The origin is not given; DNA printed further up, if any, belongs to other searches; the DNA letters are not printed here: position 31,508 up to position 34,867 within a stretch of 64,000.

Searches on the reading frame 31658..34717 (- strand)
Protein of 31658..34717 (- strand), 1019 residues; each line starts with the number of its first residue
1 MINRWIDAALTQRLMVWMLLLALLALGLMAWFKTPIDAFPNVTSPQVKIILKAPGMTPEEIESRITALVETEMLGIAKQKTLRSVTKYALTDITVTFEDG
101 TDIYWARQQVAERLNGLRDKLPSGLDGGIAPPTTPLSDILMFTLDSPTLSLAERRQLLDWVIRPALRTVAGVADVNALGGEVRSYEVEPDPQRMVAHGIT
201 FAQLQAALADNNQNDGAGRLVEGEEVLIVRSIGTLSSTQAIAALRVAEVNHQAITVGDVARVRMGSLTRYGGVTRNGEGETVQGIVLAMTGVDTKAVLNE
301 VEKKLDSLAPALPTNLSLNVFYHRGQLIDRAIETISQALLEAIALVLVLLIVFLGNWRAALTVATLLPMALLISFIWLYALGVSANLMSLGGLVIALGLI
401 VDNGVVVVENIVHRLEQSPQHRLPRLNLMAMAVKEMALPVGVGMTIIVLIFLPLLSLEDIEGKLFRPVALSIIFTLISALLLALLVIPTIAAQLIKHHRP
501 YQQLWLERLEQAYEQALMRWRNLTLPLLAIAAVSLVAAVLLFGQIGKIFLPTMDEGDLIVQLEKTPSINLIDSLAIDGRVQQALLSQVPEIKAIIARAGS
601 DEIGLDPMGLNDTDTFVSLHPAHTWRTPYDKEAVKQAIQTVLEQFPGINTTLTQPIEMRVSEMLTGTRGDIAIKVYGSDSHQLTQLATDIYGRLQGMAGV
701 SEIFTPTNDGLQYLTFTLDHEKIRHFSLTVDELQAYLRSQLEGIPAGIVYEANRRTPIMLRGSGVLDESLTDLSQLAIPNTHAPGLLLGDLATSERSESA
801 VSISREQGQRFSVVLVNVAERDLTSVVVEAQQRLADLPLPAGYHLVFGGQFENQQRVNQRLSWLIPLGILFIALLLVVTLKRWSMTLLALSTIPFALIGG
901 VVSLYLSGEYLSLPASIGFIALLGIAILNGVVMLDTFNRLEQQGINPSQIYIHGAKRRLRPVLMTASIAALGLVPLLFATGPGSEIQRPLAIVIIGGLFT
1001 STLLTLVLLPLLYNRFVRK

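Call 67: search_protein_families(library=ncbifam, proteins=[window:31658-34717:-], max_evalue=1e-10)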
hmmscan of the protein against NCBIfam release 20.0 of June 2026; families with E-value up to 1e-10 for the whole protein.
window:31658-34717:- (1019 aa): 11 families
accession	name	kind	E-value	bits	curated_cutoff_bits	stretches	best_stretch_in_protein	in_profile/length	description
TIGR00914.1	2A0601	subfamily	2.8e-269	896.1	701.45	1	1-1018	1-1037/1051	CusA/CzcA family heavy metal efflux RND transporter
NF033617.1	RND_permease_2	subfamily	9e-142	474.1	1250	1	17-1016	12-1007/1009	multidrug efflux RND transporter permease subunit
NF000282.2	RND_permease_1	subfamily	1.2e-115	387.7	1250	1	16-1014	11-1025/1029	multidrug efflux RND transporter permease subunit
TIGR00915.1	2A0602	subfamily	7.4e-100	335.3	940.35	1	14-1013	10-1025/1050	efflux RND transporter permease subunit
NF007905.0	PRK10614.1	equivalog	1.3e-82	278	1774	1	16-1016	14-1008/1025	multidrug efflux RND transporter permease subunit MdtC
NF007798.0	PRK10503.1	equivalog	2.3e-82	277.1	1584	1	18-1017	25-1023/1040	MdtB/MuxB family multidrug efflux RND transporter permease subunit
NF007131.0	PRK09577.1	equivalog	1.4e-76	258.1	1768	1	14-1014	10-1020/1045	multidrug efflux RND transporter permease subunit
NF007133.0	PRK09579.1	equivalog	2.1e-75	254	1763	2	15-552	13-545/1017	multidrug efflux RND transporter permease subunit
NF007842.1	PRK10555.1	equivalog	1.6e-74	251.4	1854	1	13-1014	9-1024/1036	multidrug efflux RND transporter permease AcrD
NF000037.1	RND_perm_OqxB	exception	4e-58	197.1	2200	2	19-504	17-508/1050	multidrug efflux RND transporter permease subunit OqxB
NF011706.2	PRK15127.1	equivalog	7.2e-54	183.1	2150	1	13-1014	9-1027/1049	multidrug efflux RND transporter permease subunit AcrB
